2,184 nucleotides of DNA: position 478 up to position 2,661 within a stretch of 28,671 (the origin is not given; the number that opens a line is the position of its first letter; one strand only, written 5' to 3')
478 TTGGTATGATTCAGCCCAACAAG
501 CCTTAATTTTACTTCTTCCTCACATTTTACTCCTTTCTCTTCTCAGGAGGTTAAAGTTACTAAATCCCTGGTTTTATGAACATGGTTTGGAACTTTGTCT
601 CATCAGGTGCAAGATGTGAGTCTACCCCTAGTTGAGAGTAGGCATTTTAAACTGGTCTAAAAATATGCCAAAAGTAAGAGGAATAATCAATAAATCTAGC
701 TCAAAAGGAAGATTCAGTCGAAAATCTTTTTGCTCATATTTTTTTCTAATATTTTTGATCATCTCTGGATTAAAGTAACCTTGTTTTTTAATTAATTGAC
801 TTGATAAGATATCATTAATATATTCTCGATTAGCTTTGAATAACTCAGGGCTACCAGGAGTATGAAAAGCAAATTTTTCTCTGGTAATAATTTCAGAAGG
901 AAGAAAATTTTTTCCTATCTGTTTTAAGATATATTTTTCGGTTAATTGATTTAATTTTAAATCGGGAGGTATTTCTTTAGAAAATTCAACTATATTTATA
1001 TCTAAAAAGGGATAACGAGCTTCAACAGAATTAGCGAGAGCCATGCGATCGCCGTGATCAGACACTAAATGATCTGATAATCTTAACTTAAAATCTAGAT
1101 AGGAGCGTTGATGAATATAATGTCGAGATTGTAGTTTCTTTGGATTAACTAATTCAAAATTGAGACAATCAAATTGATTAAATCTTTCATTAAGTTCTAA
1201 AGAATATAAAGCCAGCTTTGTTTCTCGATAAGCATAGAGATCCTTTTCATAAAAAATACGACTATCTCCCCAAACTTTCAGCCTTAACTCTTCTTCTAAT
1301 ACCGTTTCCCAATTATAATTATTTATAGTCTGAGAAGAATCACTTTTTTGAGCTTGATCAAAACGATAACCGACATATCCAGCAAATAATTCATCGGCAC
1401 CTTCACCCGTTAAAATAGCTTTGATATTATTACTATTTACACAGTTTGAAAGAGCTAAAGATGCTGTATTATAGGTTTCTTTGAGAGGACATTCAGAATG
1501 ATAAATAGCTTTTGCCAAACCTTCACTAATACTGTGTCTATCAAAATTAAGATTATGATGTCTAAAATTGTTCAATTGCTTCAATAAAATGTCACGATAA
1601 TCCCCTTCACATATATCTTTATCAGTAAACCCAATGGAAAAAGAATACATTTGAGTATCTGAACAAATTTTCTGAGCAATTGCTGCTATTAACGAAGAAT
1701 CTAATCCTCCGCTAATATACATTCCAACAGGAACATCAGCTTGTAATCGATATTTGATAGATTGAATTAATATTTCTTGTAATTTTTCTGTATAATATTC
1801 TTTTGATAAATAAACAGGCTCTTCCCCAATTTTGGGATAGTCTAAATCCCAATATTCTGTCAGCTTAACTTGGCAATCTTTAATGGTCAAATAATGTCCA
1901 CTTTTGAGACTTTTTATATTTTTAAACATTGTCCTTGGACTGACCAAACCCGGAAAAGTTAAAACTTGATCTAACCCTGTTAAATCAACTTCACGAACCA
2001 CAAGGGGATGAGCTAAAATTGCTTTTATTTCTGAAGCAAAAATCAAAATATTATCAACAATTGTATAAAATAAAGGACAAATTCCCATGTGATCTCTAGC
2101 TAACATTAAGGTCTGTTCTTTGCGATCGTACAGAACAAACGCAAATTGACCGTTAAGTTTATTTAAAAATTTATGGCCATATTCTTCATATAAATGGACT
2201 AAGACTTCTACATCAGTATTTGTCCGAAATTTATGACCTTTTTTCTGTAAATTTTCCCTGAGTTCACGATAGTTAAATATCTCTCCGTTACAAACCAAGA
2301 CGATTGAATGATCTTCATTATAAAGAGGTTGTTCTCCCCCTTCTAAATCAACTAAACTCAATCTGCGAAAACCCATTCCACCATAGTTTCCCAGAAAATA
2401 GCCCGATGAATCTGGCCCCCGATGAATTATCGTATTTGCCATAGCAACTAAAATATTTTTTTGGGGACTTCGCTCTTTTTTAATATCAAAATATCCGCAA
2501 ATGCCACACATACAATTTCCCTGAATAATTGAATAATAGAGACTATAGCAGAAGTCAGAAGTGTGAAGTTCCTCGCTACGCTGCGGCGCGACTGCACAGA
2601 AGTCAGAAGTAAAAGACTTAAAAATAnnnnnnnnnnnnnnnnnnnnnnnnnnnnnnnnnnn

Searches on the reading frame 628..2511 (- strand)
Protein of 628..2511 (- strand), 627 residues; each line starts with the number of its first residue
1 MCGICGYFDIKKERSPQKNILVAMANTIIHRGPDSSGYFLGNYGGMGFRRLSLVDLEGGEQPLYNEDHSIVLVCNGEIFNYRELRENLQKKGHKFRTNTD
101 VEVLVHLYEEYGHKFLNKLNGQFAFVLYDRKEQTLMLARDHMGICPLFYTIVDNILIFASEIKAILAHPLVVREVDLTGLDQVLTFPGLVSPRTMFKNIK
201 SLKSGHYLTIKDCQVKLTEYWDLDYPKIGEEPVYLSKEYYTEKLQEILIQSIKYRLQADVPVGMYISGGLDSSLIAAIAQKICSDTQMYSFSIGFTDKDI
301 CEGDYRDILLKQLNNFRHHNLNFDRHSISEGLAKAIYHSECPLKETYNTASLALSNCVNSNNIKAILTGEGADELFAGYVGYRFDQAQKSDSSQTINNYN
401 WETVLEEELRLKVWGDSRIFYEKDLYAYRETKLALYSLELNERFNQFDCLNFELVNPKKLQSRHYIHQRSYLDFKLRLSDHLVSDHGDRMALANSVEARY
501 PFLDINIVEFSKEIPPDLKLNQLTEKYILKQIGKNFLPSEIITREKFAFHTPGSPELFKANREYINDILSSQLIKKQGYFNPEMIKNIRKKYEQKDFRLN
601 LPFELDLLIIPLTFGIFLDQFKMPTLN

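Call 4: search_protein_families(library=pfam, proteins=[window:628-2511:-], max_evalue=0.001)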
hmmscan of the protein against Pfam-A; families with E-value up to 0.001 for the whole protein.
window:628-2511:- (627 aa): 4 families
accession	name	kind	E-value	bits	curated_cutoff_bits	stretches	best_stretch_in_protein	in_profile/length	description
PF00733.27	Asn_synthase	-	7.5e-69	233.5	21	1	244-594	2-333/354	Asparagine synthase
PF13537.11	GATase_7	-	1.4e-45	154.7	25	1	49-167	2-123/123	Glutamine amidotransferase domain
PF13522.11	GATase_6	-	9.4e-39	132.8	27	1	33-161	1-130/130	Glutamine amidotransferase domain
PF12481.13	DUF3700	-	4.5e-07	30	27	1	114-164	124-175/228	Aluminium induced protein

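Call 43: search_protein_families(library=ncbifam, proteins=[window:628-2511:-], max_evalue=0.00001)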
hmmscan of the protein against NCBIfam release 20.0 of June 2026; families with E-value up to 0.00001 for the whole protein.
window:628-2511:- (627 aa): 9 families
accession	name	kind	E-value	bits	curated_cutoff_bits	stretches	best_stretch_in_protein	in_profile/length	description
TIGR01536.1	asn_synth_AEB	equivalog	1.9e-137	459.4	267.1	1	2-549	1-517/517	asparagine synthase (glutamine-hydrolyzing)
TIGR03108.1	eps_aminotran_1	hypoth_equivalog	2.3e-121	406.5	816.9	2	1-388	1-383/628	XrtA/PEP-CTERM system amidotransferase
TIGR03104.1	trio_amidotrans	equivalog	2.3e-108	363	570.1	1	1-594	1-566/589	N-acetylglutaminylglutamine amidotransferase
NF006949.0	PRK09431.1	equivalog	1.1e-101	341.2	499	3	1-168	1-168/554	asparagine synthase B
NF033535.1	lass_lactam_cya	exception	6.1e-76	256.4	525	2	1-377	1-377/668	lasso peptide isopeptide bond-forming cyclase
NF001484.0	PRK00331.1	subfamily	3.1e-17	62.2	381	1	62-168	87-201/601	isomerizing glutamine--fructose-6-phosphate transaminase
TIGR01135.1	glmS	equivalog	1.2e-16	60.4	418.05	1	62-168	86-200/607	glutamine--fructose-6-phosphate transaminase (isomerizing)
NF033561.1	macrolact_Ik_Al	subfamily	2.2e-14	53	300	1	120-377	80-332/561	albusnodin/ikarugamycin family macrolactam cyclase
TIGR01134.1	purF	equivalog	4.3e-13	49.4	350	1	60-175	84-209/432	amidophosphoribosyltransferase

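Call 44: search_solved_structures(query=window:628-2511:-, max_evalue=0.00001)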
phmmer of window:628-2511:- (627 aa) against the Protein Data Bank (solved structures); distinct sequences matched with E-value up to 0.00001: 9.
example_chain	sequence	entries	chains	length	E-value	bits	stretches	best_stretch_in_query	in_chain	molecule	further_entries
7ylz_A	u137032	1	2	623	1.8e-59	204.8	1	1-551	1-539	hydroxyamidotransferase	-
1ct9_A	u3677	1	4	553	1e-53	185.8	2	3-167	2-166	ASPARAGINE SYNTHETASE B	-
6gq3_A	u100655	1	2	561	2.2e-33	118.6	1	22-384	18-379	Asparagine synthetase [glutamine-hydrolyzing]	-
9b6c_A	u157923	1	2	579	2.3e-33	118.6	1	24-384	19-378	Asparagine synthetase [glutamine-hydrolyzing]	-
8sue_A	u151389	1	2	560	3.2e-33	118.1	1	24-384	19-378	Asparagine synthetase [glutamine-hydrolyzing]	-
1ao0_A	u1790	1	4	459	2.1e-08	36.2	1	66-207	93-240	GLUTAMINE PHOSPHORIBOSYLPYROPHOSPHATE AMIDOTRANSFERASE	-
1gph_1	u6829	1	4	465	2.1e-08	36.1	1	66-207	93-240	GLUTAMINE PHOSPHORIBOSYL-PYROPHOSPHATE AMIDOTRANSFERASE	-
1jgt_A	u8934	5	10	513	3.5e-08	35.4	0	73-168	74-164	BETA-LACTAM SYNTHETASE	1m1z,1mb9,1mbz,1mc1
1q15_A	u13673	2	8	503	9.1e-08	34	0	99-387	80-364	CarA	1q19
